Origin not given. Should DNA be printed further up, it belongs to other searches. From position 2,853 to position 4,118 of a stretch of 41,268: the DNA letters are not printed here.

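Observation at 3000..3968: Orphan membrane protein: cytoplasmic CxxC thioredoxin-like head, internal twin-arginine motif, extracytoplasmic 8-Cys tail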

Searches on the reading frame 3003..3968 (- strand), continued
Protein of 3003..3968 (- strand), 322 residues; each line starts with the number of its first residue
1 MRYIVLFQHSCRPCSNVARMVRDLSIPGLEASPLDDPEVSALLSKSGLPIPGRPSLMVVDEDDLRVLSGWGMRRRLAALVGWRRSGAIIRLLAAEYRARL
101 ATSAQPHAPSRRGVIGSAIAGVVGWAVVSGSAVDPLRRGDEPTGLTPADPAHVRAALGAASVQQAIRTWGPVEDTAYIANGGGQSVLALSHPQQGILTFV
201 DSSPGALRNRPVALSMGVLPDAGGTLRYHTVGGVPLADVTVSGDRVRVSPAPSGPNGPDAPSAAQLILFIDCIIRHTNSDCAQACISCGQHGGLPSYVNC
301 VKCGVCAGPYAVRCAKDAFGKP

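Call 24: search_protein_families(library=pfam, proteins=[P0185, P0209, P0210, P0213, P0198, P0200, P0201, P0172, P0166, P0160], max_evalue=1)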
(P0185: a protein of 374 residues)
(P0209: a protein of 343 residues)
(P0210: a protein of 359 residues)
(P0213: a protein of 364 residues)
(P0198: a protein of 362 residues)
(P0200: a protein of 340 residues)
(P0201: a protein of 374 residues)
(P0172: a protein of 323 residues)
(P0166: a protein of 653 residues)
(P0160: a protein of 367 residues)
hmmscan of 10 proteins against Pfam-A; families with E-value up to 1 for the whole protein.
P0185 (374 aa): 1 family
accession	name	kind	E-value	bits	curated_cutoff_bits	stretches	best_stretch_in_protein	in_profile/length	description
PF04134.17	DCC1-like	-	0.018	16.7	27.8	1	14-101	1-89/113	DCC1-like thiol-disulfide oxidoreductase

P0209 (343 aa): 0 families

P0210 (359 aa): 2 families
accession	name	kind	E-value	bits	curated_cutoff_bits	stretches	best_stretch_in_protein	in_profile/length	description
PF04134.17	DCC1-like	-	0.044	15.4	27.8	1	5-83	1-79/113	DCC1-like thiol-disulfide oxidoreductase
PF20368.3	DUF6663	-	0.081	12.7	27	1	184-257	152-222/243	Family of unknown function (DUF6663)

P0213 (364 aa): 1 family
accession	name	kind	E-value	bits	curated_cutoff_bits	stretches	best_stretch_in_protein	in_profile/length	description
PF18183.6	SLATT_2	-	0.033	14.5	25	1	262-337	67-138/192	SMODS and SLOG-associating 2TM effector domain 2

P0198 (362 aa): 0 families

P0200 (340 aa): 1 family
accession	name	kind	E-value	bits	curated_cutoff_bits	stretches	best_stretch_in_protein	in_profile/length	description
PF11961.13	DUF3475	-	0.17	12.4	29.7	0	153-177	20-44/57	Domain of unknown function (DUF3475)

P0201 (374 aa): 0 families

P0172 (323 aa): 1 family
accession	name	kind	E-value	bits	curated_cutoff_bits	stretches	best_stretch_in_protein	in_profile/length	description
PF04134.17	DCC1-like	-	7.8e-05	24.3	27.8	1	4-81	1-78/113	DCC1-like thiol-disulfide oxidoreductase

P0166 (653 aa): 2 families
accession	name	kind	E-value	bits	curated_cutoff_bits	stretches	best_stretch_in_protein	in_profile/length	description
PF10518.14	TAT_signal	-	0.0012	19.1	22.7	1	111-130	2-21/21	TAT (twin-arginine translocation) pathway signal sequence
PF16891.10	STPPase_N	-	0.32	11.9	26.8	1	33-60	21-48/48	Serine-threonine protein phosphatase N-terminal domain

P0160 (367 aa): 1 family
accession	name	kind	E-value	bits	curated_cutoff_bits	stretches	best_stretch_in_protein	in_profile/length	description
PF03928.20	HbpS-like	-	0.044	14.3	25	1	88-138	69-120/128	Haem degrading protein HbpS-like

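Call 25: find_encoding_contigs(protein=P0172, flank=6000, max_places=3)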
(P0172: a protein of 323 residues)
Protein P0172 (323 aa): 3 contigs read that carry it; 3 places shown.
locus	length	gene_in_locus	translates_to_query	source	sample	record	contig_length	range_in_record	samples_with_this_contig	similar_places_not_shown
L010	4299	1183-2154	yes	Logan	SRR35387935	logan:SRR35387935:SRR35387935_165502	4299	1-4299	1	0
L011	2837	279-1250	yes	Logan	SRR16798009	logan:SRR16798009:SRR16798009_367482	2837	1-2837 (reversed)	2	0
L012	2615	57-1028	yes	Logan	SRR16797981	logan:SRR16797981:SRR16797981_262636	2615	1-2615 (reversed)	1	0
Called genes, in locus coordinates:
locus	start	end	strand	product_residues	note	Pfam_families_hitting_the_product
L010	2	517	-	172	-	?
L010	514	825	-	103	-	PF01527:HTH_Tnp_1 (weak)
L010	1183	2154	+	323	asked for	-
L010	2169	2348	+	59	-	-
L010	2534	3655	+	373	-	PF13808:DDE_Tnp_1_assoc, PF01609:DDE_Tnp_1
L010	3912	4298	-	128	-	?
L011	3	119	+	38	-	?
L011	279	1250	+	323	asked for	-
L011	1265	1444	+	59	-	-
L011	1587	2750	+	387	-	PF13808:DDE_Tnp_1_assoc, PF01609:DDE_Tnp_1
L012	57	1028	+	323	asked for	-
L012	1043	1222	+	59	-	-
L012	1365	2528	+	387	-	PF13808:DDE_Tnp_1_assoc, PF01609:DDE_Tnp_1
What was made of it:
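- One distant relative sits next to transposases (call 25).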

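Call 39: search_protein_families(library=pfam, alignment_id=A3, max_evalue=0.1)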
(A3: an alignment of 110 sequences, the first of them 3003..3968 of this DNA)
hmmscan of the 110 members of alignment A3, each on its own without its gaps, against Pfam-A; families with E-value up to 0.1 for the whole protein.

A. member 1, window:3003-3968:- (322 aa): 0 families

B. families by the number of members that match (of 110 scanned): 19 families
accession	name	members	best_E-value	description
PF04134.17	DCC1-like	26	7.8e-05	DCC1-like thiol-disulfide oxidoreductase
PF10518.14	TAT_signal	4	0.0057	TAT (twin-arginine translocation) pathway signal sequence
PF00462.30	Glutaredoxin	2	0.016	Glutaredoxin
PF07078.16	FYTT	1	0.00087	Forty-two-three protein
PF00676.26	E1_dh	1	0.0023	Dehydrogenase E1 component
PF04909.20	Amidohydro_2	1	0.014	Amidohydrolase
PF18183.6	SLATT_2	1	0.033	SMODS and SLOG-associating 2TM effector domain 2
PF12390.13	Se-cys_synth_N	1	0.039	Selenocysteine synthase N terminal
PF23214.1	SH3_CYT4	1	0.042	Mitochondrial protein cyt-4 SH3 domain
PF03928.20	HbpS-like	1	0.044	Haem degrading protein HbpS-like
PF16640.11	Big_3_5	1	0.047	Bacterial Ig-like domain (group 3)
PF15536.11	Ntox3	1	0.047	Bacterial toxin 3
PF11716.13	MDMPI_N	1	0.047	Mycothiol maleylpyruvate isomerase N-terminal domain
PF11022.13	ATP19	1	0.061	ATP synthase subunit K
PF11381.13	DUF3185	1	0.064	Protein of unknown function (DUF3185)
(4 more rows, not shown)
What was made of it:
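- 3657..3968 (-): N-terminal cytoplasmic thioredoxin-fold, DCC-like domain, residues 1-104. The fold order is β-α-β-α-β-β-α, followed by a long Arg-rich helix. PF04134 gives sub-threshold hits in 26/110 relatives (call 39).
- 3573..3644 (-): Internal twin-arginine signal peptide, residues 109-132. It has S110-R111-R112-G-V-I, an uncharged Gly/Ala-rich h-region, and G-S-A132 as the probable signal-peptidase site. Pfam TAT_signal gives sub-threshold hits in 4/110 relatives (calls 24, 39).
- On DCC1-like (PF04134 / DUF393): Among relatives, 26/110 hit at E<=0.1, and the best is 24.3 bits (calls 24, 39).
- Closest known: DCC1-like thiol-disulfide oxidoreductases. Same: PF04134 aligns from profile position 1 in the right register in 26/110 relatives (calls 24, 39).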

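Call 42: find_encoding_contigs(protein=P0200, flank=6000, max_places=2)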
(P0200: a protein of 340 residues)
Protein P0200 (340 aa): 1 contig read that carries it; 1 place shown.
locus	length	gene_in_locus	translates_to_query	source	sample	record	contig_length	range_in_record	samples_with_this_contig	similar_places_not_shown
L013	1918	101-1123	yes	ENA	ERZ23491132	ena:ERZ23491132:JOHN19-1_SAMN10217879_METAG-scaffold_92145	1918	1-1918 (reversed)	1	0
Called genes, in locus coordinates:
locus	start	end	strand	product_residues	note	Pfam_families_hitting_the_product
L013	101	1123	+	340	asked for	-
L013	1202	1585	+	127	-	-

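Call 43: find_encoding_contigs(protein=P0210, flank=6000, max_places=2)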
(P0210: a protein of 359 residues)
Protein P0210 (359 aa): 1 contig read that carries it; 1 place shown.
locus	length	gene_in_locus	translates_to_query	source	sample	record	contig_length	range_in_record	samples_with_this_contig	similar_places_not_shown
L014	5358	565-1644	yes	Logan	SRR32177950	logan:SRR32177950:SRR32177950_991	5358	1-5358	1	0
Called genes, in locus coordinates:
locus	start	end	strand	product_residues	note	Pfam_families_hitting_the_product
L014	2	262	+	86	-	?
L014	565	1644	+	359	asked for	-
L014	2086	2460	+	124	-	PF08044:DUF1707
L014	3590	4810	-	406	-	PF13560:HTH_31, PF01381:HTH_3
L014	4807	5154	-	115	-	PF03992:ABM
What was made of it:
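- Distant target relatives lack the partner (L010, L014; calls 25, 43).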

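Call 44: find_encoding_contigs(protein=P0104, flank=6000, max_places=2)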
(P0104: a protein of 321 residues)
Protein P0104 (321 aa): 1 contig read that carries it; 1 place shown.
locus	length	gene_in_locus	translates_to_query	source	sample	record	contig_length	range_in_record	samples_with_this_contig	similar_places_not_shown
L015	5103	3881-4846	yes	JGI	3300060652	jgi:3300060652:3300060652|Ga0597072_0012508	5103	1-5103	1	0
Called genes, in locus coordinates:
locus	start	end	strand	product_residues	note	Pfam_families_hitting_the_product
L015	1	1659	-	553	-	?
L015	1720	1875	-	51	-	-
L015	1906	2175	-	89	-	-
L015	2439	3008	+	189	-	PF05685:Uma2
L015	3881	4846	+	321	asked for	-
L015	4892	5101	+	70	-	?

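Call 49: search_protein_families(library=pfam, proteins=[L001:7618-7998:+, L009:1766-2182:+, L008:5135-5704:-, L013:1202-1582:+], max_evalue=1)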
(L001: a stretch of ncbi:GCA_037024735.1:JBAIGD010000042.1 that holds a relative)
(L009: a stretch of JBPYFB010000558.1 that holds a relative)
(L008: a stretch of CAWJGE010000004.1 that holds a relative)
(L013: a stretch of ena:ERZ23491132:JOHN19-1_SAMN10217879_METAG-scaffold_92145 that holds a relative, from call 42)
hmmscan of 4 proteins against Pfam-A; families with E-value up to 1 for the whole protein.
L001:7618-7998:+ (127 aa): 0 families

L009:1766-2182:+ (139 aa): 0 families

L008:5135-5704:- (190 aa): 1 family
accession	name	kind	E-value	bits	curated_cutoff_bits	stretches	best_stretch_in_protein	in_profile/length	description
PF02095.21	Extensin_1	-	0.017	15.4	105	1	34-81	25-71/171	Extensin-like protein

L013:1202-1582:+ (127 aa): 2 families
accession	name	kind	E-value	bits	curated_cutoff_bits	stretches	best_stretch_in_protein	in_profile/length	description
PF23600.1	DUF7139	-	0.11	12.5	30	1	36-110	69-142/150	Domain of unknown function (DUF7139)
PF18948.5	DUF5692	-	0.23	11.1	27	1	31-71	6-46/304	Family of unknown function (DUF5692)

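Call 60: list_cluster_members(proteins=[P0001, P0012, P0019, P0025, P0060, P0241, P0359])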
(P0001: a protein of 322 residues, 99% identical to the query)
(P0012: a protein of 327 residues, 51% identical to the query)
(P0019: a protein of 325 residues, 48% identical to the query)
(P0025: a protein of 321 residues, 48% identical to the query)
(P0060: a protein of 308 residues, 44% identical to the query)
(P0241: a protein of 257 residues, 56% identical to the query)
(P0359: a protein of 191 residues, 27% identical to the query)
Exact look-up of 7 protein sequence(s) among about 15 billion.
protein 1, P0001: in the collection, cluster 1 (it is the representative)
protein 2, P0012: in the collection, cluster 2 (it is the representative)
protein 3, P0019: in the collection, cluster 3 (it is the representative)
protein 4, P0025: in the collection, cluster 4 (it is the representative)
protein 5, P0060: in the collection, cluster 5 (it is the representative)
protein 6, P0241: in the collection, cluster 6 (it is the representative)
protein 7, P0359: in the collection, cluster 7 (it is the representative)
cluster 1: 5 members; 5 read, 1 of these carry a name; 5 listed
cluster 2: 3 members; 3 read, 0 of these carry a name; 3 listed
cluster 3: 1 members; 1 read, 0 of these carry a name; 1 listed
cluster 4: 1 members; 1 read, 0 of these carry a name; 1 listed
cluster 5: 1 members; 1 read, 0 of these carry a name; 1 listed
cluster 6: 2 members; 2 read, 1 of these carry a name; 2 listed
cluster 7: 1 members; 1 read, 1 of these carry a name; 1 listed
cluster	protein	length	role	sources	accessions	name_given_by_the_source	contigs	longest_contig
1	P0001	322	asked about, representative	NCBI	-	-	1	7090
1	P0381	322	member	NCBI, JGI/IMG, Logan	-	hypothetical protein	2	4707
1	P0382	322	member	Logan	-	-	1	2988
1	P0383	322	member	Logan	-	-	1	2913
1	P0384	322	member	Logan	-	-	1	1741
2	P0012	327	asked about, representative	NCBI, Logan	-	-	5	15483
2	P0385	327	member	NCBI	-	-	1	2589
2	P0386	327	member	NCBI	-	-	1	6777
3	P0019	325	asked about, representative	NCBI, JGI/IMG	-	-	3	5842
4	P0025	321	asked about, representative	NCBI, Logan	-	-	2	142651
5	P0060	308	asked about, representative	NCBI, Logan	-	-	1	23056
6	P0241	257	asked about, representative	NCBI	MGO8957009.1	MAG: hypothetical protein ACLQFR_06545 [Streptosporangiaceae bacterium]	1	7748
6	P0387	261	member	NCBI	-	-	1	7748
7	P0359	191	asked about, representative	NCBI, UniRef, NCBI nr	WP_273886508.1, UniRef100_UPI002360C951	hypothetical protein [Rubrobacter naiadicus] | hypothetical protein n=1 Tax=Rubrobacter naiadicus TaxID=1392641 RepID=UPI002360C951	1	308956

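Call 69: fold_search(model_id=the predicted structure, library=viral)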
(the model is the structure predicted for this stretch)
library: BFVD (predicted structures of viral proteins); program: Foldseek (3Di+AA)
matches with E <= 10: 174; with E <= 0.001: 0
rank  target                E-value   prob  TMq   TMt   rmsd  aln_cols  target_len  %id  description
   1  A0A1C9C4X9            4.2e-03  0.97  0.17  0.29  18.2       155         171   14  Glutaredoxin domain-containing protein [Heterosigma akashiwo virus 01]
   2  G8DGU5                1.1e-02  0.75  0.13  0.23  12.0       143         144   19  (no name in the UniProt tables at hand)
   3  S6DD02                1.4e-02  0.98  0.18  0.36  17.7       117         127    8  Uncharacterized protein [Invertebrate iridescent virus 22]
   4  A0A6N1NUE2            1.5e-02  0.92  0.17  0.22  15.0       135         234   12  Thioredoxin domain-containing protein [Tupanvirus deep ocean]
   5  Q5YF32                2.1e-02  0.99  0.18  0.50   4.7        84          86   18  ORF055L [Rock bream iridovirus]
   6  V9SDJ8                2.1e-02  0.92  0.17  0.32  19.8       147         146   14  Thioredoxin [Tunisvirus fontaine2]
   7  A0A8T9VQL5            2.3e-02  0.80  0.16  0.29  15.9       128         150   14  (no name in the UniProt tables at hand)
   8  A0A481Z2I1            2.5e-02  0.99  0.17  0.46   4.7        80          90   10  Thioredoxin [Pithovirus LCPAC101]
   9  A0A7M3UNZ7            4.5e-02  0.82  0.17  0.32  16.4       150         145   13  Glutaredoxin domain-containing protein [Pyramimonas orientalis virus]
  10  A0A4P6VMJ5            6.3e-02  0.93  0.17  0.36   5.1        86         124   19  Thioredoxin-like protein [Mimivirus LCMiAC02]
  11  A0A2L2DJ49            6.3e-02  0.82  0.17  0.33  11.8       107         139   19  Thioredoxin domain-containing [Acanthamoeba polyphaga mimivirus]
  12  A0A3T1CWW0            6.7e-02  0.94  0.17  0.28   5.0        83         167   20  Glutaredoxin [Acanthamoeba castellanii medusavirus J1]
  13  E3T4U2                8.3e-02  0.90  0.17  0.31   5.1        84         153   15  Thioredoxin domain-containing protein [Cafeteria roenbergensis virus (strain BV-PW1)]
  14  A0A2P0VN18            8.3e-02  0.89  0.17  0.27   5.2        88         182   12  Thioredoxin domain-containing protein [Tetraselmis virus 1]
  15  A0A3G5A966            8.3e-02  0.77  0.18  0.38   8.7       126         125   10  Protein disulfide isomerase [Hyperionvirus sp.]
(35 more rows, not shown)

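Call 80: search_protein_families(library=padloc, proteins=[window:3003-3968:-], max_evalue=0.01)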
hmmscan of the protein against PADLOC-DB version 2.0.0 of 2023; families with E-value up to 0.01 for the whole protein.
window:3003-3968:- (322 aa): 0 families
